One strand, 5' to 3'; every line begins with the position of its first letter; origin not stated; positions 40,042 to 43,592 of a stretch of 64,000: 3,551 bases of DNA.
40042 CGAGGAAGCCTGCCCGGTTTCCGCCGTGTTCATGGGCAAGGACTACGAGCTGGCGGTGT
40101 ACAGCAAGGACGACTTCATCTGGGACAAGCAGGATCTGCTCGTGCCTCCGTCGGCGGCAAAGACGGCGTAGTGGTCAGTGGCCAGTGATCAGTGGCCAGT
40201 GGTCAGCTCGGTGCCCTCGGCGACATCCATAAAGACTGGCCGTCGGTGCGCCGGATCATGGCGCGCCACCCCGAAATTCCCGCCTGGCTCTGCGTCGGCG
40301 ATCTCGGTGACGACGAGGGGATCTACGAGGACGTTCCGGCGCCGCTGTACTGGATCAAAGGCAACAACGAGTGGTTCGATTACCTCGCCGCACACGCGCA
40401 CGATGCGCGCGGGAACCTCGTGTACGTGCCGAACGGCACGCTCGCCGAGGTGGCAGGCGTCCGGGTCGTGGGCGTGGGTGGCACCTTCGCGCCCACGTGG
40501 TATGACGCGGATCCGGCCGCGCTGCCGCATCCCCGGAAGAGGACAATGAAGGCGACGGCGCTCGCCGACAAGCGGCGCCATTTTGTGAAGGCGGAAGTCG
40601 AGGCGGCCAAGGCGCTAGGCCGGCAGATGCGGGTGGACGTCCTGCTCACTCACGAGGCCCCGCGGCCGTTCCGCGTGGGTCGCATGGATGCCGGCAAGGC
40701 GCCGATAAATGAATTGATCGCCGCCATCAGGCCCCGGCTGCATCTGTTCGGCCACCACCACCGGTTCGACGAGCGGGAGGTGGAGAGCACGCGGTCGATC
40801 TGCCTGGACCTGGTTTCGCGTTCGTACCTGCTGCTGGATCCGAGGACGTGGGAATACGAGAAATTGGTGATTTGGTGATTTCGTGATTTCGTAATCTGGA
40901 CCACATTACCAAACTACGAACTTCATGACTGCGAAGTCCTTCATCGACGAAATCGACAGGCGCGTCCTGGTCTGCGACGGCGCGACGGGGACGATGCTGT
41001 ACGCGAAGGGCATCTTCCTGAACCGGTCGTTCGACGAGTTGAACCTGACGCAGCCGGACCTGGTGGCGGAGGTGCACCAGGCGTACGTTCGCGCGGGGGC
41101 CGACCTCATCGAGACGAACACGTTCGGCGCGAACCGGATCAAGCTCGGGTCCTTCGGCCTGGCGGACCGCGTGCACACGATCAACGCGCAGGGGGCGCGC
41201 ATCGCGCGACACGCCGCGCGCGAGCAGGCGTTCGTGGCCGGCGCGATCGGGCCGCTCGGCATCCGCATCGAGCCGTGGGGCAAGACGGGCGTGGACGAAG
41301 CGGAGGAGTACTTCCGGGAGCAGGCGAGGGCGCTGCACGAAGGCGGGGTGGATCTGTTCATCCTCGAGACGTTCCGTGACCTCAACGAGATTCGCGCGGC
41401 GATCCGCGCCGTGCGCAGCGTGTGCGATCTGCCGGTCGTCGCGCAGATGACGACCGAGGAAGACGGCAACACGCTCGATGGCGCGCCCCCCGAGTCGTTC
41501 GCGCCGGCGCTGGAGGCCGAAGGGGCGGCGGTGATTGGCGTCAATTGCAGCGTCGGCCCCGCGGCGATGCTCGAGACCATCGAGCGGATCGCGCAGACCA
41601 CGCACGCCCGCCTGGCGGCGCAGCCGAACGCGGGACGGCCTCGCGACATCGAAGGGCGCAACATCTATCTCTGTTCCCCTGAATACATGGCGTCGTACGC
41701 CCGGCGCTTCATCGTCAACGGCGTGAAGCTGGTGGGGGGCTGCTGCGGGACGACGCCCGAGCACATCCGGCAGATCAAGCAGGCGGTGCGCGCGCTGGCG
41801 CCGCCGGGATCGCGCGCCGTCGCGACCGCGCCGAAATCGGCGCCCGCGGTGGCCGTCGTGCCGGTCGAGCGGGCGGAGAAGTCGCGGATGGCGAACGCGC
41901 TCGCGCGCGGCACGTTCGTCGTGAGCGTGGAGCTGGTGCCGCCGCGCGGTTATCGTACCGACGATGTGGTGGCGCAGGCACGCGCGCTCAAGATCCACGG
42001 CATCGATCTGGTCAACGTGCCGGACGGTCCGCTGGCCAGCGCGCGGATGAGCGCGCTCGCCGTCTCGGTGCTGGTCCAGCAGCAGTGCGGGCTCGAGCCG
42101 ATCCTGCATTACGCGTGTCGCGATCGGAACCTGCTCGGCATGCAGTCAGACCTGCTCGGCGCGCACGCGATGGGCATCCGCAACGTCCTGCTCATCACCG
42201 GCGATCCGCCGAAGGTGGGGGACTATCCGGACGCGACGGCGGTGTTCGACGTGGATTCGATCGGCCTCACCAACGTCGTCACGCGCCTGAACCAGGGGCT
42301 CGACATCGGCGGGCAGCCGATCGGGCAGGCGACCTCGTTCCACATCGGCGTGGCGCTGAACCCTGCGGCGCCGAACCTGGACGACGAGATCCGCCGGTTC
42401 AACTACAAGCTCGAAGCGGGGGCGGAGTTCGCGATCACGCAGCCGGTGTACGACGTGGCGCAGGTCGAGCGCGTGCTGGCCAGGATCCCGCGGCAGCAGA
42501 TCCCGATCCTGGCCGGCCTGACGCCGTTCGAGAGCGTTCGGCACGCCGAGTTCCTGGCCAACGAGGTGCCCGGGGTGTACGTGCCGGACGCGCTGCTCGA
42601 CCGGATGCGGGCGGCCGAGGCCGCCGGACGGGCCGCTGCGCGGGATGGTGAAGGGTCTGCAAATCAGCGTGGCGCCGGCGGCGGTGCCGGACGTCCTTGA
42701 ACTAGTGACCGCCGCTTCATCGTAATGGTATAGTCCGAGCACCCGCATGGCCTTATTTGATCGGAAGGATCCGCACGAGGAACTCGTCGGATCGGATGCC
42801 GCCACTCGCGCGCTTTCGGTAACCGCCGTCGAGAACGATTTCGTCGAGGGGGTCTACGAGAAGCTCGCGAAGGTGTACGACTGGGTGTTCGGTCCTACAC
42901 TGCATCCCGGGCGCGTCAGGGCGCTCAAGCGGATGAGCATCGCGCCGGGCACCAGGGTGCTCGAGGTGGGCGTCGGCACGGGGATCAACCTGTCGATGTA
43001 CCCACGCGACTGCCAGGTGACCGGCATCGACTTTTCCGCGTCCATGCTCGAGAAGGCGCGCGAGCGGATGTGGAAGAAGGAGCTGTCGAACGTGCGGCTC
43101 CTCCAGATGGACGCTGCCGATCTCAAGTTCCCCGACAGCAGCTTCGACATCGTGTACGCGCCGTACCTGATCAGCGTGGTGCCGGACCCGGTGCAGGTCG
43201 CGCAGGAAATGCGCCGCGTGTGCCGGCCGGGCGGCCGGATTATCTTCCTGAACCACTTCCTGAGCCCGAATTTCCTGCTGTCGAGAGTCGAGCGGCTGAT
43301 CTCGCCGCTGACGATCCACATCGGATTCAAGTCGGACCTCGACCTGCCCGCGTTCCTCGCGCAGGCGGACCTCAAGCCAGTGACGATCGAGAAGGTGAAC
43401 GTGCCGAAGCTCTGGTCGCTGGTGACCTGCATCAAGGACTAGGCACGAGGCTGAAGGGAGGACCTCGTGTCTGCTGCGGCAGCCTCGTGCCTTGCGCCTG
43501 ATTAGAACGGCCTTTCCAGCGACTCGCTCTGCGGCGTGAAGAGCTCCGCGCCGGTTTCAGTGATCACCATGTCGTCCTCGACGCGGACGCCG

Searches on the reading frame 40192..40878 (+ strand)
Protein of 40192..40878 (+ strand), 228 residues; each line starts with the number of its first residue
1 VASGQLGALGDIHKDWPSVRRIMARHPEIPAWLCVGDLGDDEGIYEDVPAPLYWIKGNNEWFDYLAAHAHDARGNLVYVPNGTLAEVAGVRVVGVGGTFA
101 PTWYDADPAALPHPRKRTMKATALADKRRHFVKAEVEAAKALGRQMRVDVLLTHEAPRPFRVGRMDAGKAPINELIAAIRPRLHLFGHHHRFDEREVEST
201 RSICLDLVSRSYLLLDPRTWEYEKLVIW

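Call 113: search_protein_families(library=pfam, proteins=[window:40192-40878:+])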
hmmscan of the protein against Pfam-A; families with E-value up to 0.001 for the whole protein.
window:40192-40878:+ (228 aa): 2 families
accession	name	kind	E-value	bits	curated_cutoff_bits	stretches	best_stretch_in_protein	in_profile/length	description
PF00149.33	Metallophos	-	2.4e-06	28.6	21.5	1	8-191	5-190/191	Calcineurin-like phosphoesterase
PF12850.12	Metallophos_2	-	2.7e-06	27.9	27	1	6-201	3-128/154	Calcineurin-like phosphoesterase superfamily domain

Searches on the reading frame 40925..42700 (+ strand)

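Call 113: search_protein_families(library=pfam, proteins=[window:40925-42700:+])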
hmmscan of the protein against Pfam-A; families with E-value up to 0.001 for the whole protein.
window:40925-42700:+ (591 aa): 2 families
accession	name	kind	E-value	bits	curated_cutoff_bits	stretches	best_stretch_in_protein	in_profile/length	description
PF02574.22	S-methyl_trans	-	4.9e-76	256.7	22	1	15-288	1-283/283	Homocysteine S-methyltransferase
PF02219.23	MTHFR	-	1.2e-31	110.6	24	1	322-566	2-240/287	Methylenetetrahydrofolate reductase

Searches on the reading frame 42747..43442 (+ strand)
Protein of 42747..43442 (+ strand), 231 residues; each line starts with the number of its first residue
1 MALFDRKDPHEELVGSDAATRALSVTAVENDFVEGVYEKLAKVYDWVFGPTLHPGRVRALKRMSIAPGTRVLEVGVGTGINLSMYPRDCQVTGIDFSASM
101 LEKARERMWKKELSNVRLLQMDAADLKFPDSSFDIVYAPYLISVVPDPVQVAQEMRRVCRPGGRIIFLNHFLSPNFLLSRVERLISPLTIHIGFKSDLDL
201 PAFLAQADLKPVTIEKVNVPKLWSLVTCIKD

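Call 113: search_protein_families(library=pfam, proteins=[window:42747-43442:+])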
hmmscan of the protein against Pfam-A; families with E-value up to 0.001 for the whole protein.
window:42747-43442:+ (231 aa): 9 families
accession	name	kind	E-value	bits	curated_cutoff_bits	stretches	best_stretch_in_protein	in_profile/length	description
PF08241.18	Methyltransf_11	-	9.2e-25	87.6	21.2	1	72-167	1-95/95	Methyltransferase domain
PF13649.12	Methyltransf_25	-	1.7e-23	83.6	27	1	71-163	1-97/97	Methyltransferase domain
PF13847.12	Methyltransf_31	-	1.7e-20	73.6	27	1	67-170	3-112/145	Methyltransferase domain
PF08242.18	Methyltransf_12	-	8.6e-18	65.3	30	1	72-165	1-98/98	Methyltransferase domain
PF01209.24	Ubie_methyltran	-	1.5e-17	64.2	20.1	1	28-169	4-153/233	ubiE/COQ5 methyltransferase family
PF13489.12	Methyltransf_23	-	4.2e-13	49.8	27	1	59-171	12-120/164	Methyltransferase domain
PF01135.25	PCMT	-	7.4e-07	29.6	20.3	1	59-145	65-155/210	Protein-L-isoaspartate(D-aspartate) O-methyltransferase (PCMT)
PF07021.18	MetW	-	1.1e-05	25.6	21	1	64-160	10-103/193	Methionine biosynthesis protein MetW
PF02390.23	Methyltransf_4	-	0.0006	19.8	24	1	71-134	5-74/173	Putative methyltransferase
